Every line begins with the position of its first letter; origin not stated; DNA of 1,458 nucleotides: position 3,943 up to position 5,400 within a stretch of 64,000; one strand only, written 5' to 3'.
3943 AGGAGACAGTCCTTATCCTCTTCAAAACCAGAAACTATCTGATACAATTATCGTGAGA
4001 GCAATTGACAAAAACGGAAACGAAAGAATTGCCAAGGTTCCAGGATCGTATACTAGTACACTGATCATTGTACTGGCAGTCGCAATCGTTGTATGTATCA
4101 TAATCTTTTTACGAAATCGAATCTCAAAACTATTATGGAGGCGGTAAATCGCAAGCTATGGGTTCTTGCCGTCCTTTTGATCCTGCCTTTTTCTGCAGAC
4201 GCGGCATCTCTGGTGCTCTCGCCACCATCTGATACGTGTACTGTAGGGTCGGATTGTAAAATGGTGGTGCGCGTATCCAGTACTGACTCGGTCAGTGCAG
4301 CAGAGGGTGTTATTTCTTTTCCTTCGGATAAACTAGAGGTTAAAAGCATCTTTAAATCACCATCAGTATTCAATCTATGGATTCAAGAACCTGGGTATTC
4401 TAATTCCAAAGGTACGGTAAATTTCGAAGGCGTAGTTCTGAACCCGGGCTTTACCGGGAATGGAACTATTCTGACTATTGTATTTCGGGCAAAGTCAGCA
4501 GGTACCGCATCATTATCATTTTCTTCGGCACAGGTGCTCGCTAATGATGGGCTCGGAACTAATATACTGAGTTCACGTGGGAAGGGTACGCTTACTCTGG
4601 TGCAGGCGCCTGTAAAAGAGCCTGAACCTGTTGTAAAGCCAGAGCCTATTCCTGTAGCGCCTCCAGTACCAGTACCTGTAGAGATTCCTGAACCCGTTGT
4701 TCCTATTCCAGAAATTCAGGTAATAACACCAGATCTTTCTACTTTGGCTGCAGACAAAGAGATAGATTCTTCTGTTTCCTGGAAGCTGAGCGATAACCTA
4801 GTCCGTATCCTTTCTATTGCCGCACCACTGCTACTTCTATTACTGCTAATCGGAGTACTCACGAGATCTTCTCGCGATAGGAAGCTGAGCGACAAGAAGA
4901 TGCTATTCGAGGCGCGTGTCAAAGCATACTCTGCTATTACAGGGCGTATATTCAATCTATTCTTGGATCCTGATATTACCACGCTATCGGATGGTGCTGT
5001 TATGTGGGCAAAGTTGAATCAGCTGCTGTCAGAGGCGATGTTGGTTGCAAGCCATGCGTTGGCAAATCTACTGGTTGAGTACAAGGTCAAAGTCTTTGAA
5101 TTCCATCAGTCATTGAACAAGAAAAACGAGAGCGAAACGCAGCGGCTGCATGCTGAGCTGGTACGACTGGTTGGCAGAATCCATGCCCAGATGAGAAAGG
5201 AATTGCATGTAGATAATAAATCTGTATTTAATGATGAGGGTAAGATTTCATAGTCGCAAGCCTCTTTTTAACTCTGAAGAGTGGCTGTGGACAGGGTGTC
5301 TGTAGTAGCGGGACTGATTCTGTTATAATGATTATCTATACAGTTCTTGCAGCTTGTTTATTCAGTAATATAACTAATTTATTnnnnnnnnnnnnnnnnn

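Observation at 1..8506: Cohesin/dockerin-like surface module with a phage-type tail-fibre adhesin and a giant SBBP propeller: candidate attachment apparatus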

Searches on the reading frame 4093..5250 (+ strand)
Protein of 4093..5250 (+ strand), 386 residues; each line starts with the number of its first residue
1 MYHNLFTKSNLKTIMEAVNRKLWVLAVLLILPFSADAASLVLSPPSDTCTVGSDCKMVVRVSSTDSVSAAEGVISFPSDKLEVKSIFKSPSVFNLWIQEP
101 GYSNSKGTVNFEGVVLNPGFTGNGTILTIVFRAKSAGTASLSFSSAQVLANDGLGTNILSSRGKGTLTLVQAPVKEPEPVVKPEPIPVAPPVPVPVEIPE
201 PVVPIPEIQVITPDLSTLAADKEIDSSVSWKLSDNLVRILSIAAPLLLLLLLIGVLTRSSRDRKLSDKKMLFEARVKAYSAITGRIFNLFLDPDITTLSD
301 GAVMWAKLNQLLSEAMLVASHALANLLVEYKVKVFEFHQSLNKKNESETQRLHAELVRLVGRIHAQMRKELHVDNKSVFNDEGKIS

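Call 4: search_protein_families(library=pfam, proteins=[window:4093-5250:+], max_evalue=0.1)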
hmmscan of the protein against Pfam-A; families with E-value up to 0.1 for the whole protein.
window:4093-5250:+ (386 aa): 1 family
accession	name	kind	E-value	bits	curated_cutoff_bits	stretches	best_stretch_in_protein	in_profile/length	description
PF00963.24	Cohesin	-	2.6e-05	24.9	24.1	1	47-152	8-123/139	Cohesin domain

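Call 17: search_solved_structures(query=window:4093-5250:+, max_evalue=1, show_alignments=2)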
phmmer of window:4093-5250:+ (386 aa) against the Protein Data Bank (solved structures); distinct sequences matched with E-value up to 1: 1.
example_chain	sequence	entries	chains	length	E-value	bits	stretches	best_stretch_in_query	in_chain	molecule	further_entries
2xdh_A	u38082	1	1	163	0.23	13.7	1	48-140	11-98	COHESIN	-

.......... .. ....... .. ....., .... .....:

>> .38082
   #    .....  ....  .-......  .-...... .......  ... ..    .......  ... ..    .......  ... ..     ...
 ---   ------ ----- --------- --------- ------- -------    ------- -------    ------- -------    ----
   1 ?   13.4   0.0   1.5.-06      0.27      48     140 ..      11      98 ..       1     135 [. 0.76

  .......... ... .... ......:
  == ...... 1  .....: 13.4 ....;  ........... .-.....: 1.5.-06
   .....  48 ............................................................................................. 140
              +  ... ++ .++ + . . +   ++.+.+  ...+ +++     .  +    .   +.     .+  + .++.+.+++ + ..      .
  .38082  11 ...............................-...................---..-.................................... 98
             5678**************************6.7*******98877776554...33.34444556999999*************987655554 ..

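Call 20: find_homologous_proteins(query=window:4135-5250:+, max_evalue=0.001)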
Query window:4135-5250:+ (372 aa): 234 proteins with E <= 0.001 among 8000 candidates; the best 120 are listed.
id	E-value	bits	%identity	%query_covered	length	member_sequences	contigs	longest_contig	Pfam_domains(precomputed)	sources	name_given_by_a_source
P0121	5.6e-235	797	100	100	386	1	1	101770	-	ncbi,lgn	-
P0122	4.2e-48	182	58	40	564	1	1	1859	PF00963.25,PF19077.7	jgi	jgi:hypothetical protein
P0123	1.8e-45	174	62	37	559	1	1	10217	PF00963.25,PF19077.7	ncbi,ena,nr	ncbi:MAG TPA: cohesin domain-containing protein [Candidatus Methylomirabilis sp.]|nr:cohesin domain-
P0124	6.8e-45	172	44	61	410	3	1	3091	-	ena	-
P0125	7.3e-45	172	53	51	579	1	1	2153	PF19077.7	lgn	-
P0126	1.0e-42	165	50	45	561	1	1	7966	PF19077.7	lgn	-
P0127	1.2e-42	164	55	44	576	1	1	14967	PF19077.7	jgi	-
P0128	3.0e-42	163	56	43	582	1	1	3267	-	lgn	-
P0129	4.2e-42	163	53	46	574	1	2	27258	PF19077.7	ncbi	-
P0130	4.4e-42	162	53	48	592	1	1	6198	PF19077.7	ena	-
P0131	4.8e-42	162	51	48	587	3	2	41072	PF19077.7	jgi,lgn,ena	-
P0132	1.1e-41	161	52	43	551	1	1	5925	PF19077.7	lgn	-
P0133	1.5e-41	161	49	48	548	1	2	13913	PF19077.7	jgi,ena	jgi:hypothetical protein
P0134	1.7e-41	161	53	45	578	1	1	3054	PF19077.7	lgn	-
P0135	3.3e-41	160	53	42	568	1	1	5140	PF19077.7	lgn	-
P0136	5.1e-41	159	51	48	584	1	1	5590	PF00963.25,PF19077.7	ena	-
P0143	2.1e-40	157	51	43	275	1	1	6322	PF00963.25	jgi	jgi:hypothetical protein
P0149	7.6e-40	155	52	43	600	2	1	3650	PF00963.25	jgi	-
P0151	1.1e-39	155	55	39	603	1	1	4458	PF00963.25,PF19077.7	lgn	-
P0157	3.0e-39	153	54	40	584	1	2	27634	PF07495.20,PF00963.25,PF19077.7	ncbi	-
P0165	1.0e-38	151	42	59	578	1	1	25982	PF00963.25,PF19077.7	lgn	-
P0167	2.2e-38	150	58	37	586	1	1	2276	PF00963.25,PF19077.7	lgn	-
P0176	1.7e-37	147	49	38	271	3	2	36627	PF00963.25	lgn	-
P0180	2.9e-37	147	48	47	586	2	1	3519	PF00963.25,PF19077.7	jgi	jgi:hypothetical protein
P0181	2.9e-37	147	47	42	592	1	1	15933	PF00963.25,PF19077.7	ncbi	-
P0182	3.7e-37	146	50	38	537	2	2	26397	PF00963.25,PF19077.7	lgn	-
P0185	5.8e-37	146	42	67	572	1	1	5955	PF00963.25,PF24421.2,PF19077.7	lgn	-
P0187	6.5e-37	145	45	45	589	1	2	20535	PF00963.25,PF19077.7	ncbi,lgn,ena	-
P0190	1.0e-36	145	44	60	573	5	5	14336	PF00963.25,PF19077.7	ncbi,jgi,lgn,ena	-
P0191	1.1e-36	145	52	44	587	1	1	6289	PF00963.25,PF19077.7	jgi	-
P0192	1.2e-36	145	48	48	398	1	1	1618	PF00963.25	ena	-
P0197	2.0e-36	144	53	40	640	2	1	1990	PF00963.25,PF19077.7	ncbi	ncbi:MAG: cohesin domain-containing protein, partial [Patescibacteria group bacterium]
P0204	5.8e-36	142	56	38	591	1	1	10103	PF00963.25,PF19077.7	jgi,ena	-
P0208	1.3e-35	141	42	55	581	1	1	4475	PF00963.25,PF19077.7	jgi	-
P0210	1.4e-35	141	50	41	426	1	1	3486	PF00963.25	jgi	jgi:hypothetical protein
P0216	2.9e-35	140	47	48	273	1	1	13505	PF00963.25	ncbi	ncbi:MAG: cohesin domain-containing protein, partial [Minisyncoccia bacterium]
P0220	8.9e-35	138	49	42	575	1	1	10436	PF00963.25,PF19077.7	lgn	-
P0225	2.2e-34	137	51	38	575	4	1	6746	PF00963.25,PF19077.7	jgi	-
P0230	4.0e-34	136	53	37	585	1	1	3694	PF07495.20,PF00963.25,PF19077.7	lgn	-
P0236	8.5e-34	135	52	38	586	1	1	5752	PF00963.25,PF19077.7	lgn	-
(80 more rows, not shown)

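Call 21: find_encoding_contigs(protein=P0121, flank=10000, max_places=3)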
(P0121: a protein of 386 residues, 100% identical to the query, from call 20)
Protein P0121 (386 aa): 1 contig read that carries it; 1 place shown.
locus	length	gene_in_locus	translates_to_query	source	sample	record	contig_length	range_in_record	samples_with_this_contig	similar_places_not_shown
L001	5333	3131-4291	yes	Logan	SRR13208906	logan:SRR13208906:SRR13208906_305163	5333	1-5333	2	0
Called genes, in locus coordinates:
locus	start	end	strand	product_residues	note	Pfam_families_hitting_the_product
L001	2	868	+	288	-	?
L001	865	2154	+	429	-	PF00404:Dockerin_1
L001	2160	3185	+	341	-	-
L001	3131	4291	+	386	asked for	-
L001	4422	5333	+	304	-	?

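Call 23: find_encoding_contigs(protein=P0242, flank=10000, max_places=3)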
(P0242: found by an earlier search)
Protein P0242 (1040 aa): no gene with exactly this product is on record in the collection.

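Call 32: search_solved_structures(query=A1, max_evalue=1, show_alignments=2)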
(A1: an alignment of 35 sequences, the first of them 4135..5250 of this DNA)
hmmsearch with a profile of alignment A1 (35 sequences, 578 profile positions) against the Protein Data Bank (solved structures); distinct sequences matched with E-value up to 1: 32.
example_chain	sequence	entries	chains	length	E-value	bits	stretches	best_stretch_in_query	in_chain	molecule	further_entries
7dm0_A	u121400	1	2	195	3.9e-08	35.3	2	341-457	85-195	Biofilm-associated surface protein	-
2yn3_A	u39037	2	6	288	2e-05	26.4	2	400-462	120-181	PUTATIVE INNER MEMBRANE PROTEIN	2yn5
6m3a_A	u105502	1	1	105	0.0036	19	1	383-457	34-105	Biofilm-associated surface protein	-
6nz0_Z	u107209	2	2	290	0.019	16.6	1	242-460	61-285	Dyslexia-associated protein KIAA0319-like protein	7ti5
9lrk_A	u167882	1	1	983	0.032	15.8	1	249-376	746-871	Collagenase ColH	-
9lqj_A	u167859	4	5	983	0.032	15.8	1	249-376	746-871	Collagenase ColH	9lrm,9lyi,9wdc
7ndg_B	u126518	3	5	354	0.035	15.7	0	242-268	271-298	Neogenin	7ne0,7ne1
2ds4_A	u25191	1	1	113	0.038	15.6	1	388-450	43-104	Tripartite motif protein 45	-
9jc1_A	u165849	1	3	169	0.086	14.4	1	471-576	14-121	ATP synthase subunit b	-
6n2y_b2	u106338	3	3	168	0.091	14.3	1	472-576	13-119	ATP synthase subunit b | Bacillus PS3 ATP synthase subunit b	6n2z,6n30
1k85_A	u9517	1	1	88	0.13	13.8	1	290-366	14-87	CHITINASE A1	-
9iik_C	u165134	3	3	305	0.14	13.7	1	393-549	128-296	Butyrophilin subfamily 3 member A2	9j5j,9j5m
9jqp_B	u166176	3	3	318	0.15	13.6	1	393-549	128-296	Butyrophilin subfamily 3 member A2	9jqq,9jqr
6so5_C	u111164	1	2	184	0.15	13.6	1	480-568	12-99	Tail-anchored protein insertion receptor WRB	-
8zhr_E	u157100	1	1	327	0.17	13.5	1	393-549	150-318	Butyrophilin subfamily 3 member A2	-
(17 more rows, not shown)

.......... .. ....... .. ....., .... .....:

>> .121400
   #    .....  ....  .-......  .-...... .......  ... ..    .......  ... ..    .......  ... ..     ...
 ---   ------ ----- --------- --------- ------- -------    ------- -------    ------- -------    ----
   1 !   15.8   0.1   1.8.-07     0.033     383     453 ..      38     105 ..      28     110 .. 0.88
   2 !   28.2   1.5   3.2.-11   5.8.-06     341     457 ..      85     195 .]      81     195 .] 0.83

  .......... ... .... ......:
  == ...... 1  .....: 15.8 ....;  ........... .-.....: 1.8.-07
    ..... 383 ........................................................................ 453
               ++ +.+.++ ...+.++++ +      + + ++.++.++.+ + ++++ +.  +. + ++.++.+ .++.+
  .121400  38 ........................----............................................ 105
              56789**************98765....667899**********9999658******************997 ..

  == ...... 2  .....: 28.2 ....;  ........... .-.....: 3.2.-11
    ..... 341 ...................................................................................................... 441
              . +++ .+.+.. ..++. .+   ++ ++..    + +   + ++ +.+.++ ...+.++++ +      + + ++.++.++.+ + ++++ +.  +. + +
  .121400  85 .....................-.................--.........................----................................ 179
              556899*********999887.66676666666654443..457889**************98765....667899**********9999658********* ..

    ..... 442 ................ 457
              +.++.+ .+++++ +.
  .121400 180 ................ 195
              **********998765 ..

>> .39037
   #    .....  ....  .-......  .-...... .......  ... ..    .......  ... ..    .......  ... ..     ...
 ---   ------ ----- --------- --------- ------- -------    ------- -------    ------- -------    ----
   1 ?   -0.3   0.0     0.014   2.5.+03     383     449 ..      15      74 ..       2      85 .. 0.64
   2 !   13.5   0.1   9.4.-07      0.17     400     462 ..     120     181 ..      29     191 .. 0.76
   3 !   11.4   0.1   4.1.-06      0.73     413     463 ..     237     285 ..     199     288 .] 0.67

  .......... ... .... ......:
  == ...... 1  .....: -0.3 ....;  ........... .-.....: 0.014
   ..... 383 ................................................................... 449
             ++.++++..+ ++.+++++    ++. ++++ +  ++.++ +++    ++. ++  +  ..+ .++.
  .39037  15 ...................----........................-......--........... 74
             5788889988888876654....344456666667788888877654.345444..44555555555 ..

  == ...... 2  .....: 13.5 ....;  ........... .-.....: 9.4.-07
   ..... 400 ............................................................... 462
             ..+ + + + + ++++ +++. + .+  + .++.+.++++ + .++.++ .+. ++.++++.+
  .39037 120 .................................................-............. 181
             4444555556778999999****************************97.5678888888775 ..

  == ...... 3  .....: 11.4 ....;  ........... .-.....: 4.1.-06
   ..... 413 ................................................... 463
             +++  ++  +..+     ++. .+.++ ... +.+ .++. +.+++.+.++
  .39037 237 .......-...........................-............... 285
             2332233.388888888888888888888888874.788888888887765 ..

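Call 33: find_related_loci(query=A1, collection=genome_contigs, flank=10000)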
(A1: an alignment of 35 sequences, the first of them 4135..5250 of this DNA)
Query A1 (372 aa) in genome_contigs; peptide patterns used: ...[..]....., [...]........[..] (x = any residue, [..] = any of these).
599 stretches matched a pattern (row limit reached: there are more); 553 encode a relative of the query (tblastn E <= 1e-3); the best 80 are kept; 80 distinct loci.
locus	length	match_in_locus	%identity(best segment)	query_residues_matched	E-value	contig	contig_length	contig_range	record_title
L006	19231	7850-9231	54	3-193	5e-58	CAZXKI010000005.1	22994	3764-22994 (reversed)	MAG TPA_asm: uncultured Candidatus Saccharibacteria bacterium isolate SRP292972_co1_114 genome assembly, contig: NODE_10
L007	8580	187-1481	54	10-190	6e-47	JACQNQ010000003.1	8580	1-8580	MAG: Candidatus Zambryskibacteria bacterium isolate NC_groundwater_1259_Ag_S-0.1um_40_87 S_p1_S3_coassembly_k141_30888,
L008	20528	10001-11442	52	10-192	4e-46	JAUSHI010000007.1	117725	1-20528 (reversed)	MAG: bacterium isolate E14_metabat.bin.18 E14_k141_1338291, whole genome shotgun sequence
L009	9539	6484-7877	52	7-192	3e-46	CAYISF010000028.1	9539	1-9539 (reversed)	MAG TPA_asm: uncultured Candidatus Saccharibacteria bacterium isolate ERP119705_co3_578 genome assembly, contig: NODE_88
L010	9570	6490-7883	52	7-192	3e-46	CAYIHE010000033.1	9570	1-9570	MAG TPA_asm: uncultured Gammaproteobacteria bacterium isolate ERP119705_co20_215 genome assembly, contig: NODE_8917_leng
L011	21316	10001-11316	54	1-190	3e-46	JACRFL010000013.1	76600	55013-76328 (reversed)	MAG: Candidatus Kaiserbacteria bacterium isolate NC_groundwater_1724_Pr3_B-0.1um_57_17 SR-2_scaffold_141_3155596, whole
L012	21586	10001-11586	40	10-263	1e-45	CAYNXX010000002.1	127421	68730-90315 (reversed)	MAG TPA_asm: uncultured Candidatus Saccharibacteria bacterium isolate SRP093762_co1_181 genome assembly, contig: NODE_78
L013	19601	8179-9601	50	18-183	3e-45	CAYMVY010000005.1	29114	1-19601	MAG TPA_asm: uncultured Gammaproteobacteria bacterium isolate SRP170004_co1_30 genome assembly, contig: NODE_2317_length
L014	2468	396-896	55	21-183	3e-45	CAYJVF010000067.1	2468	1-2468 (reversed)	MAG TPA_asm: uncultured Candidatus Saccharibacteria bacterium isolate ERP125453_co1_32 genome assembly, contig: NODE_649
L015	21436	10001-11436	47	1-192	1e-44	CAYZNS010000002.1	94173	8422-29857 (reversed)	MAG TPA_asm: uncultured Candidatus Saccharibacteria bacterium isolate binchicken_co21_230 genome assembly, contig: NODE_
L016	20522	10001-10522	49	14-183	9e-45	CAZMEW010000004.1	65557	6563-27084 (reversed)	MAG TPA_asm: uncultured Gammaproteobacteria bacterium isolate SRP278252_co2_113 genome assembly, contig: NODE_682_length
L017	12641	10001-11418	51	10-179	1e-44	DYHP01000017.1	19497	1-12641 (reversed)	MAG TPA_asm: Candidatus Methylomirabilis sp. isolate DR5_44_9 Afr_mines_DR5_424_length_19497_cov_4_392295, whole genome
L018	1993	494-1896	51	8-191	2e-45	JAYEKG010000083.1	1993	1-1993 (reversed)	MAG: Patescibacteria group bacterium isolate MAG143 MAG143_83, whole genome shotgun sequence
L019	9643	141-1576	48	8-178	3e-44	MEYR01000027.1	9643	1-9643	MAG: Candidatus Azambacteria bacterium RIFCSPLOWO2_01_FULL_44_84 rifcsplowo2_01_scaffold_39757, whole genome shotgun seq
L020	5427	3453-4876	53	2-176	3e-44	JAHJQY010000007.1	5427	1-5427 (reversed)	MAG: Patescibacteria group bacterium isolate OS_PC_MetaG.mb.122 OS_PC_MetaG.mb.122_k141_156309, whole genome shotgun seq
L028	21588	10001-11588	46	9-188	5e-43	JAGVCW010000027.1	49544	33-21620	MAG: Candidatus Paceibacterota bacterium isolate WC_11 c_000000128608, whole genome shotgun sequence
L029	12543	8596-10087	41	11-239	7e-43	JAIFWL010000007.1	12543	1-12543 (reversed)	MAG: Candidatus Parcubacteria bacterium isolate viral-cat_46_8 PAFVLPS_2018_scaffold_28705, whole genome shotgun sequenc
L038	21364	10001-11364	51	6-178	1e-41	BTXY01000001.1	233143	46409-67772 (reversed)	MAG: Candidatus Microsyncoccus archaeolyticus PMX.50 DNA, sequence1, whole genome shotgun sequence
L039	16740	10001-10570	46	1-187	1e-41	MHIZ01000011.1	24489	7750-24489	MAG: Candidatus Colwellbacteria bacterium RIFCSPLOWO2_02_FULL_44_20b rifcsplowo2_02_scaffold_2191, whole genome shotgun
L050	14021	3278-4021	39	10-263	7e-41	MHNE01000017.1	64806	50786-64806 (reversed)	MAG: Candidatus Portnoybacteria bacterium RIFCSPLOWO2_01_FULL_43_11 rifcsplowo2_01_scaffold_365, whole genome shotgun se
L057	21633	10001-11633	39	14-263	3e-40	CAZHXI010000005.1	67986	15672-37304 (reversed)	MAG TPA_asm: uncultured Gammaproteobacteria bacterium isolate SRP278252_co2_296 genome assembly, contig: NODE_634_length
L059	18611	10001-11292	52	1-149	8e-40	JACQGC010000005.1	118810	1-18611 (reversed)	MAG: Candidatus Nomurabacteria bacterium isolate NC_groundwater_1063_Pr2_B-0.1um_42_14 rattlesnake_spring_18_scaffold_15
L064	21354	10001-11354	48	18-193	2e-39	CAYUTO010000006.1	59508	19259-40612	MAG TPA_asm: uncultured Gammaproteobacteria bacterium isolate SRP285395_co2_42 genome assembly, contig: NODE_705_length_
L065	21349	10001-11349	54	10-194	2e-39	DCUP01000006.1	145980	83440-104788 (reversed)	MAG TPA_asm: Patescibacteria group bacterium UBA2211 UBA2211_contig_11687, whole genome shotgun sequence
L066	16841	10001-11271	48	6-173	2e-39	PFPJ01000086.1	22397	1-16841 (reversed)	MAG: Candidatus Magasanikbacteria bacterium CG_4_10_14_0_2_um_filter_41_10 CG_4_10_14_0.2_scaffold_873_c, whole genome s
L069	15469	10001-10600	43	11-226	3e-39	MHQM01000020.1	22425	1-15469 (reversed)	MAG: Candidatus Sungbacteria bacterium RIFCSPHIGHO2_02_FULL_52_23 rifcsphigho2_02_scaffold_29749, whole genome shotgun s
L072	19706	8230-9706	43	13-193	6e-39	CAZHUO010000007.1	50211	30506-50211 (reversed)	MAG TPA_asm: uncultured Gammaproteobacteria bacterium isolate SRP263991_co5_609 genome assembly, contig: NODE_1455_lengt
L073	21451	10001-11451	47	8-187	5e-39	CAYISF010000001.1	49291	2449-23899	MAG TPA_asm: uncultured Candidatus Saccharibacteria bacterium isolate ERP119705_co3_578 genome assembly, contig: NODE_55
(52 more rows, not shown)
